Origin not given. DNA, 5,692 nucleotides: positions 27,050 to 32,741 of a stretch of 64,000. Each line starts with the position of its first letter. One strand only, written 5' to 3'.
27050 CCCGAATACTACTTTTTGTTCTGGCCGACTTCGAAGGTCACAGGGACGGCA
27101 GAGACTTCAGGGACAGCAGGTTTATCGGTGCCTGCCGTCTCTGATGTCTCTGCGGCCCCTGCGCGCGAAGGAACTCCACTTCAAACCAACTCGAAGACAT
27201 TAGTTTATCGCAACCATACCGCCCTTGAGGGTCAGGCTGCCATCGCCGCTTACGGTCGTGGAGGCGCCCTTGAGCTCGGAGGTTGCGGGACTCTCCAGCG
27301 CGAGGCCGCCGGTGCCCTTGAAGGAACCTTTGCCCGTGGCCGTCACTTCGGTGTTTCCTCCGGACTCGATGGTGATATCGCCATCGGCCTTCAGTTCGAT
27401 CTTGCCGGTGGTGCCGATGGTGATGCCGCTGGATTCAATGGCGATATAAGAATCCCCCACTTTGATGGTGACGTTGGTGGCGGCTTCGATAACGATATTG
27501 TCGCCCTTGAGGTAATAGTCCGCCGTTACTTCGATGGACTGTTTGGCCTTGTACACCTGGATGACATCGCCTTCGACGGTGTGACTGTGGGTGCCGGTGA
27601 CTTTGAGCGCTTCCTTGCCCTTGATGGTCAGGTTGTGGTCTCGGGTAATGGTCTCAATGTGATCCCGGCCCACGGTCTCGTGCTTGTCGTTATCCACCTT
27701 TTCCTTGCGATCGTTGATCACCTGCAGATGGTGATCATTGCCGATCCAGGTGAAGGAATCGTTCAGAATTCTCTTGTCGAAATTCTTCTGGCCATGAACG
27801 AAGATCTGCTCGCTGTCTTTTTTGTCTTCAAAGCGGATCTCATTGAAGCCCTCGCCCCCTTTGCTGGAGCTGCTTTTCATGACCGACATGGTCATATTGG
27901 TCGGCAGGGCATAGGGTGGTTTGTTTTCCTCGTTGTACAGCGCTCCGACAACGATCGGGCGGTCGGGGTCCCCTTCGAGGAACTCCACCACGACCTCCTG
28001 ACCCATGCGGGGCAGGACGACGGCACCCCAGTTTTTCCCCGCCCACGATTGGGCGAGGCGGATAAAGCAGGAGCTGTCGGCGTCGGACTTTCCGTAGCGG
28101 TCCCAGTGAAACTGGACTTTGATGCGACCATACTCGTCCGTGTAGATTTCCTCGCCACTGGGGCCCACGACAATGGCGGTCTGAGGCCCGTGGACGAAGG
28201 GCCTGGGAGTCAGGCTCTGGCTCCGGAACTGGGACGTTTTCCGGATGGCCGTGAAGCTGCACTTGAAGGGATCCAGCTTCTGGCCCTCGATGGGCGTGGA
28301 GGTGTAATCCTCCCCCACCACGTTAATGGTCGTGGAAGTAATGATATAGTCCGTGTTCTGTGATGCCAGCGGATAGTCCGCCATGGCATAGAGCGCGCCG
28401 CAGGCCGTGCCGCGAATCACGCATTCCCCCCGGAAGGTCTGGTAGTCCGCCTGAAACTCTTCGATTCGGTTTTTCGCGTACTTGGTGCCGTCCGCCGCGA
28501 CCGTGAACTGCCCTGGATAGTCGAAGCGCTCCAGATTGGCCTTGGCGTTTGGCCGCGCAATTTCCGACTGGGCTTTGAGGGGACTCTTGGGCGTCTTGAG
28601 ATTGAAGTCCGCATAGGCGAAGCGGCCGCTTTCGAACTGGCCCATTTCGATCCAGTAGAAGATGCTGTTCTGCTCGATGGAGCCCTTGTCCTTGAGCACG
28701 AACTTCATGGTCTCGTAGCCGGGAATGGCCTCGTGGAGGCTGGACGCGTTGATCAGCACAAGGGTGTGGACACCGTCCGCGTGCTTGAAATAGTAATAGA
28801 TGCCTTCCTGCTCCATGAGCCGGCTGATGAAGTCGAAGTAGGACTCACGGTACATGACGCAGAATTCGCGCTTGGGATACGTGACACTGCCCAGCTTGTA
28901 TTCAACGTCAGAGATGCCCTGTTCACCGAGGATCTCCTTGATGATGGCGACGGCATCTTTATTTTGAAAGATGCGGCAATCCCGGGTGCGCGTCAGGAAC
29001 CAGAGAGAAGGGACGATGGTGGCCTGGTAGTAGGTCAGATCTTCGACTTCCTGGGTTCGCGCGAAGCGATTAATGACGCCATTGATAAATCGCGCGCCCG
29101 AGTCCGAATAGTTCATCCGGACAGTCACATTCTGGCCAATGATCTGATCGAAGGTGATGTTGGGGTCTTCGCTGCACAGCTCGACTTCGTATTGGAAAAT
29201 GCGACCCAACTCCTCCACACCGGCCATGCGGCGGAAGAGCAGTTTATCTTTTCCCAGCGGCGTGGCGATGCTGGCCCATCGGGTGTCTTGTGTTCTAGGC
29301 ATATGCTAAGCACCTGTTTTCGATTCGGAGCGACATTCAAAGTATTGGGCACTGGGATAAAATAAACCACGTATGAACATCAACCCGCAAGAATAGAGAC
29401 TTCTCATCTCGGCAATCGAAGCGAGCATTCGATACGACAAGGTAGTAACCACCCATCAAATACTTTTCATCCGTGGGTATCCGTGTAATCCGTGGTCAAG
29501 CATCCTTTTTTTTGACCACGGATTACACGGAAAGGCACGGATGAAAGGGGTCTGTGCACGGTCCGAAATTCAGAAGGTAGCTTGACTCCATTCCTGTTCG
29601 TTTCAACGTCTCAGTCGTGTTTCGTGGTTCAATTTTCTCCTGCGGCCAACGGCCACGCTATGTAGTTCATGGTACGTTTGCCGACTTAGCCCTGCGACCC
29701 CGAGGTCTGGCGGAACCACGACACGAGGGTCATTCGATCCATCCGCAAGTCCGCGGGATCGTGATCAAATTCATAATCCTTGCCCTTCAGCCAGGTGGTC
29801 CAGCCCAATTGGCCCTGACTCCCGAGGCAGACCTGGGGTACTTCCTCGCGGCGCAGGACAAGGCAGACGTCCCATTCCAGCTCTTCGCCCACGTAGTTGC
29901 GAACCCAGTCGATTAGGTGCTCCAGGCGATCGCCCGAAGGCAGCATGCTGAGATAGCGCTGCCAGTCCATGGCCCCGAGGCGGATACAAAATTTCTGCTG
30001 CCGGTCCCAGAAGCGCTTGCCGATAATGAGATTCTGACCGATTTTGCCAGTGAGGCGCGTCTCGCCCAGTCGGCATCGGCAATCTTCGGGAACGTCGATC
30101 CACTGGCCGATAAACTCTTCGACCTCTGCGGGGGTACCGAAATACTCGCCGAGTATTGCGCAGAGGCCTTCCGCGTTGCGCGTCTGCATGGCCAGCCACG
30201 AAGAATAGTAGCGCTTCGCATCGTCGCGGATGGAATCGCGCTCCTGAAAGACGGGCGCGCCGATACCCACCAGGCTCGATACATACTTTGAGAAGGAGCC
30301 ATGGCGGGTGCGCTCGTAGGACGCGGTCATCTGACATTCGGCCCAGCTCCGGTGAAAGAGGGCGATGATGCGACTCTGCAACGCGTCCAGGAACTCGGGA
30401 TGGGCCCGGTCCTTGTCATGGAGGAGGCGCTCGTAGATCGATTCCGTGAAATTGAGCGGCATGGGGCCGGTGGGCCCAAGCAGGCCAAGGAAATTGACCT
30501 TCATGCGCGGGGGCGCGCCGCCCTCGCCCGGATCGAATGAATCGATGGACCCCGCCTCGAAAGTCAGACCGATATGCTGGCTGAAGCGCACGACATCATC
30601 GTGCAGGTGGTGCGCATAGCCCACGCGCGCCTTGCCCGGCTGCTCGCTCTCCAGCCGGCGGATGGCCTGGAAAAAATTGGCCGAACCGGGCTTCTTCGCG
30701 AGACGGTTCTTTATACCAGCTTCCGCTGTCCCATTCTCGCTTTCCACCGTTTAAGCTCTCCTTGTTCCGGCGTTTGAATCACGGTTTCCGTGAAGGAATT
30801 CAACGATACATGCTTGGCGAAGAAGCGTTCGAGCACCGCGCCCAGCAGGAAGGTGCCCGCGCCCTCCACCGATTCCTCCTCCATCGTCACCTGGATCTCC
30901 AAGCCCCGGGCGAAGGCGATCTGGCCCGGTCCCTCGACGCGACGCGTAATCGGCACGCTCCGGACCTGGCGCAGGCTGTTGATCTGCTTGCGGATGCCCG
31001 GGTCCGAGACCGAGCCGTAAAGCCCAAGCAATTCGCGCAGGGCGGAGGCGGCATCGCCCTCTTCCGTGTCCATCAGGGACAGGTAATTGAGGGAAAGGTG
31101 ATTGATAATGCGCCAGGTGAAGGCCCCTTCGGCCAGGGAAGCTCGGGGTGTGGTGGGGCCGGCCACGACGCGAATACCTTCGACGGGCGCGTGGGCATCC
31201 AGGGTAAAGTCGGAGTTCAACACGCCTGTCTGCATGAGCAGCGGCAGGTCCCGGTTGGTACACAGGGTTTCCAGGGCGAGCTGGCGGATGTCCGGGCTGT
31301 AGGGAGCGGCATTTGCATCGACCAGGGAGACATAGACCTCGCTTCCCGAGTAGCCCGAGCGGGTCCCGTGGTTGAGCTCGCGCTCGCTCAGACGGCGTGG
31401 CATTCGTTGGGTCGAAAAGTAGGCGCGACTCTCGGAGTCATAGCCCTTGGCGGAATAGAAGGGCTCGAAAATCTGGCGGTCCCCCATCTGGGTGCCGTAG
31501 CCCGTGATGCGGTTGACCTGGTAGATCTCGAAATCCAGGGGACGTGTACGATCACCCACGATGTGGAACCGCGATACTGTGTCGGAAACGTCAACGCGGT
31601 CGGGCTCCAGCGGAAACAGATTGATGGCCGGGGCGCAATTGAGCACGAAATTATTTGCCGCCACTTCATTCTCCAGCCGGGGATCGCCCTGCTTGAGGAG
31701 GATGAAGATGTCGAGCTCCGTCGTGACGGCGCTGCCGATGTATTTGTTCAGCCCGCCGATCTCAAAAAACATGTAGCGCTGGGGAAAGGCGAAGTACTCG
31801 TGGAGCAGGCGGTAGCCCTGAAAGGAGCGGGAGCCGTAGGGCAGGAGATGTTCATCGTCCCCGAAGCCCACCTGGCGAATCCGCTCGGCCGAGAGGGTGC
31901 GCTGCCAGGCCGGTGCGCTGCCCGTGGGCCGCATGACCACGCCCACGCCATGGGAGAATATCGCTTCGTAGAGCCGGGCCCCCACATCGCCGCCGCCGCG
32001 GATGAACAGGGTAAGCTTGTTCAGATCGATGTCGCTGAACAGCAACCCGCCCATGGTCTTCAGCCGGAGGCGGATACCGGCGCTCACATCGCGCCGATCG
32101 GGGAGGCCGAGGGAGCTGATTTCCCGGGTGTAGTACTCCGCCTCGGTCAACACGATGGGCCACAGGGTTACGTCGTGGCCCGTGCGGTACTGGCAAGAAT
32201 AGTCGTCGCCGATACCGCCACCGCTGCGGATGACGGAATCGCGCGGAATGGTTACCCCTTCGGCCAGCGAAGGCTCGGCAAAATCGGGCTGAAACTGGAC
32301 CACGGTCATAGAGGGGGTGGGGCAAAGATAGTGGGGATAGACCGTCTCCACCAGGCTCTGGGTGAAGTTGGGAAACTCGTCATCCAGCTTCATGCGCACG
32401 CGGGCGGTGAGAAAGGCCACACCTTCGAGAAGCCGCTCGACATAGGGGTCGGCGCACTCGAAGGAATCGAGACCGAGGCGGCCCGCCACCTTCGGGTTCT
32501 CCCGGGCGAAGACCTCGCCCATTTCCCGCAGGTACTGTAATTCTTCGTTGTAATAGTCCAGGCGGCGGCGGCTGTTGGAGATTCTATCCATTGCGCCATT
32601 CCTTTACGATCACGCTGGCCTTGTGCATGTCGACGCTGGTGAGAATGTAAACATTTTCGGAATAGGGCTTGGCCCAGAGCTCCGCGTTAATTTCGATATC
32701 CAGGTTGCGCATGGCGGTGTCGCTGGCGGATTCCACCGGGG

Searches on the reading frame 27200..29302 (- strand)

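Call 51: search_protein_families(library=pfam, proteins=[window:27200-29302:-], max_evalue=0.01)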
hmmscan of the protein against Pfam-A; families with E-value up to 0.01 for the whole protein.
window:27200-29302:- (700 aa): 5 families
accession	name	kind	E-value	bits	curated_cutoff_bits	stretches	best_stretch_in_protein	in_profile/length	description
PF05954.17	Phage_GPD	-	7.3e-89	298.4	30.1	1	30-328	2-301/305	Phage tail baseplate hub (GPD)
PF22178.3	Gp5_trimer_C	-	1.1e-31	109.8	30.9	1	473-579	1-107/112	Bacteriophage T4 gp5 C-terminal trimerisation domain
PF04717.18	Phage_base_V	-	5.5e-15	55.9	23.8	1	389-456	12-75/75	Type VI secretion system/phage-baseplate injector OB domain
PF10106.14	DUF2345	-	4.4e-07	30.3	30.7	1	585-639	92-142/151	Uncharacterized protein conserved in bacteria (DUF2345)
PF20093.5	DUF6484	-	2.6e-05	25.2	27.6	1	433-455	39-61/61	Domain of unknown function (DUF6484)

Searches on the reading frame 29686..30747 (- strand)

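Call 51: search_protein_families(library=pfam, proteins=[window:29686-30747:-], max_evalue=0.01)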
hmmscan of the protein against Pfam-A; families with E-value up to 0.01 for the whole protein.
window:29686-30747:- (353 aa): 1 family
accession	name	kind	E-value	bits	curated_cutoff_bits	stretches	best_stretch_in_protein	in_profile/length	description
PF06996.16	T6SS_TssG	-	3.8e-98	329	24.6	1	20-321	2-304/304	Type VI secretion, TssG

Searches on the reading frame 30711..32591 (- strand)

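Call 51: search_protein_families(library=pfam, proteins=[window:30711-32591:-], max_evalue=0.01)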
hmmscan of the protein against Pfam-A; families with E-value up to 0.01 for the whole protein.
window:30711-32591:- (626 aa): 1 family
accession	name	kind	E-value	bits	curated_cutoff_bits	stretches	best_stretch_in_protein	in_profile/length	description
PF05947.17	T6SS_TssF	-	1e-222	741.5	25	1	8-623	3-608/608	Type VI secretion system, TssF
